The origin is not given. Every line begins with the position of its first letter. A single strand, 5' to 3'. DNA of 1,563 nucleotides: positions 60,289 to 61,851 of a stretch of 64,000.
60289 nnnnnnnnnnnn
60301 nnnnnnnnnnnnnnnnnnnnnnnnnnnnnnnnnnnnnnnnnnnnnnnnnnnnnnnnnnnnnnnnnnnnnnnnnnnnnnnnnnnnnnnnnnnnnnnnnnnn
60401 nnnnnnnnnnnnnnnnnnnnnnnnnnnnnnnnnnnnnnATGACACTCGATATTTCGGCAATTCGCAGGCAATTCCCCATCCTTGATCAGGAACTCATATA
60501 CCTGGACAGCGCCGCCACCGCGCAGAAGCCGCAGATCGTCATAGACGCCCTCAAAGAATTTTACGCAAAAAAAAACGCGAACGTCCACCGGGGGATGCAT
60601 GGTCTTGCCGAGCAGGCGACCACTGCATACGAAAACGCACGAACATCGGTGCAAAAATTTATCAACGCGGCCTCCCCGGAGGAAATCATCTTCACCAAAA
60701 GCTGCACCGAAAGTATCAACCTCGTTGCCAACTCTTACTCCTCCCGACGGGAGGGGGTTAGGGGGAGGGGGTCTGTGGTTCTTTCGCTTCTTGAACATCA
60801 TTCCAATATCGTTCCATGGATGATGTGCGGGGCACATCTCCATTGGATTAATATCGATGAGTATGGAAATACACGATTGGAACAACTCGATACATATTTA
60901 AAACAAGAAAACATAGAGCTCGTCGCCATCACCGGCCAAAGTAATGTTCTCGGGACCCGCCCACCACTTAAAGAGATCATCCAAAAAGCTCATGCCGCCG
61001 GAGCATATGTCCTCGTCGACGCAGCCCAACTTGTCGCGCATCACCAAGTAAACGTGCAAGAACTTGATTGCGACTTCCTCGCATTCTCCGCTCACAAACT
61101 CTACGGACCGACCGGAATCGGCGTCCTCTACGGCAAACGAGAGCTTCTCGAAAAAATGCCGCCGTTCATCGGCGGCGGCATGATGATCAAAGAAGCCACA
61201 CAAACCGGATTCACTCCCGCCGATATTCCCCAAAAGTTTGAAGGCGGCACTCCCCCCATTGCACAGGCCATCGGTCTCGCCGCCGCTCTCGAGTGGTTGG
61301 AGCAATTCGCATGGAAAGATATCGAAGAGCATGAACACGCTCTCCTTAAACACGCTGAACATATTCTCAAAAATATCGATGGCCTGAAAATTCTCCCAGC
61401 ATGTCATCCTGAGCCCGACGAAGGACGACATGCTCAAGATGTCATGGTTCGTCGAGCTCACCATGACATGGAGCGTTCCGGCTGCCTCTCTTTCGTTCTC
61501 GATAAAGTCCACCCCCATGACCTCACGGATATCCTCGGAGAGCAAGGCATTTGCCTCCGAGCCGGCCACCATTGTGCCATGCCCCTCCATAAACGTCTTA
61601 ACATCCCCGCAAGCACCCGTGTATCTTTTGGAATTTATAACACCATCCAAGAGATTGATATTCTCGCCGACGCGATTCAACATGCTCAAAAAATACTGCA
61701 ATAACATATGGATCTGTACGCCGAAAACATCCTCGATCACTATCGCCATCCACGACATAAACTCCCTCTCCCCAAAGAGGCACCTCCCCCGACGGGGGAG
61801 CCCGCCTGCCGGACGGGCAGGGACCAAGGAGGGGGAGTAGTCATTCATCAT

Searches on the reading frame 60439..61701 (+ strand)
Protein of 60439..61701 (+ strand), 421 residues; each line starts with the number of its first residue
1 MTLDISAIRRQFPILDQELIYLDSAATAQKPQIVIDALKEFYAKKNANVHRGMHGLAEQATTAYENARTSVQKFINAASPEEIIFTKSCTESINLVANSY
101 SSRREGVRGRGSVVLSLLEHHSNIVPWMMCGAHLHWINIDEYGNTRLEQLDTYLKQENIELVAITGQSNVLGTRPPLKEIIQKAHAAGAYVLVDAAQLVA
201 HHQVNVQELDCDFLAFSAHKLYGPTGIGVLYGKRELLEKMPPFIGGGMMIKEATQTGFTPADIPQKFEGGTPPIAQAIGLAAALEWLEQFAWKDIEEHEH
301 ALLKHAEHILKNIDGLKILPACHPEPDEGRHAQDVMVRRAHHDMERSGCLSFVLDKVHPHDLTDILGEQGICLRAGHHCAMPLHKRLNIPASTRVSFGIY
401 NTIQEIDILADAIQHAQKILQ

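Call 6: search_protein_families(library=pfam, proteins=[window:60439-61701:+], max_evalue=0.01)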
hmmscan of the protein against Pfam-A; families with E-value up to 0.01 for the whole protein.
window:60439-61701:+ (421 aa): 3 families
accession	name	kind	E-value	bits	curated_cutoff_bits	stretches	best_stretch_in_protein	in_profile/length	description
PF00266.25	Aminotran_5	-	2.7e-133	445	21.5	1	20-409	1-371/371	Aminotransferase class-V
PF00155.27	Aminotran_1_2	-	0.00082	19.1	19.7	1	31-246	19-247/361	Aminotransferase class I and II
PF01212.27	Beta_elim_lyase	-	0.003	17.4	27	1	126-240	90-219/288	Beta-eliminating lyase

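Call 80: search_protein_families(library=ncbifam, proteins=[window:60439-61701:+], max_evalue=0.00001)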
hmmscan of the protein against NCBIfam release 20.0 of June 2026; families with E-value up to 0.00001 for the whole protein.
window:60439-61701:+ (421 aa): 20 families
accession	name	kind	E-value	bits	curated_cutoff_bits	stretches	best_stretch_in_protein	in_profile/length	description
TIGR01979.1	sufS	subfamily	1.4e-148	495.1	475.1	1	7-420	2-402/403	SufS family cysteine desulfurase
NF041166.1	f2_encap_cargo1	exception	1.8e-137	460.1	800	2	2-319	224-547/623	family 2A encapsulin nanocompartment cargo protein cysteine desulfurase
NF006791.0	PRK09295.1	equivalog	7.2e-121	404.1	661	2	1-318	1-325/406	cysteine desulfurase SufS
NF008126.0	PRK10874.1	equivalog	2.2e-119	399.2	607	2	3-317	4-319/401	cysteine desulfurase CsdA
TIGR03392.1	FeS_syn_CsdA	equivalog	2.9e-115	385.6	493.6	2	5-317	3-316/398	cysteine desulfurase CsdA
TIGR01976.1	am_tr_V_VC1184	hypoth_equivalog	1.9e-67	228.3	352.35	1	4-412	2-400/401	cysteine desulfurase-like protein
TIGR01977.1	am_tr_V_EF2568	hypoth_equivalog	1.3e-60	205.5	377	1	20-415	1-375/376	cysteine desulfurase family protein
NF040779.1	Sec_lyase_SclA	exception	4.3e-42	144.4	525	1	20-414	1-374/378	selenocysteine lyase SclA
TIGR03402.1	FeS_nifS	equivalog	6.8e-39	133.7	530.75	1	20-249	1-225/379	cysteine desulfurase NifS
TIGR03235.1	DNA_S_dndA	equivalog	2.6e-35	122.3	480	1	21-247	1-230/353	cysteine desulfurase DndA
TIGR02006.1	IscS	equivalog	2.2e-29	102.7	643.2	1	20-315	5-281/402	IscS subfamily cysteine desulfurase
NF010611.0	PRK14012.1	equivalog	8.7e-29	100.7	548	1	20-248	7-236/406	IscS subfamily cysteine desulfurase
TIGR03403.1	nifS_epsilon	equivalog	2e-26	92.7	587.7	1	20-249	1-230/382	NifS family cysteine desulfurase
TIGR04343.1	egtE_PLP_lyase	equivalog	5.8e-20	71.4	400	1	20-318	15-295/370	ergothioneine biosynthesis PLP-dependent enzyme EgtE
NF002806.0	PRK02948.1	subfamily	7e-20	71.3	304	1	19-232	1-212/381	IscS subfamily cysteine desulfurase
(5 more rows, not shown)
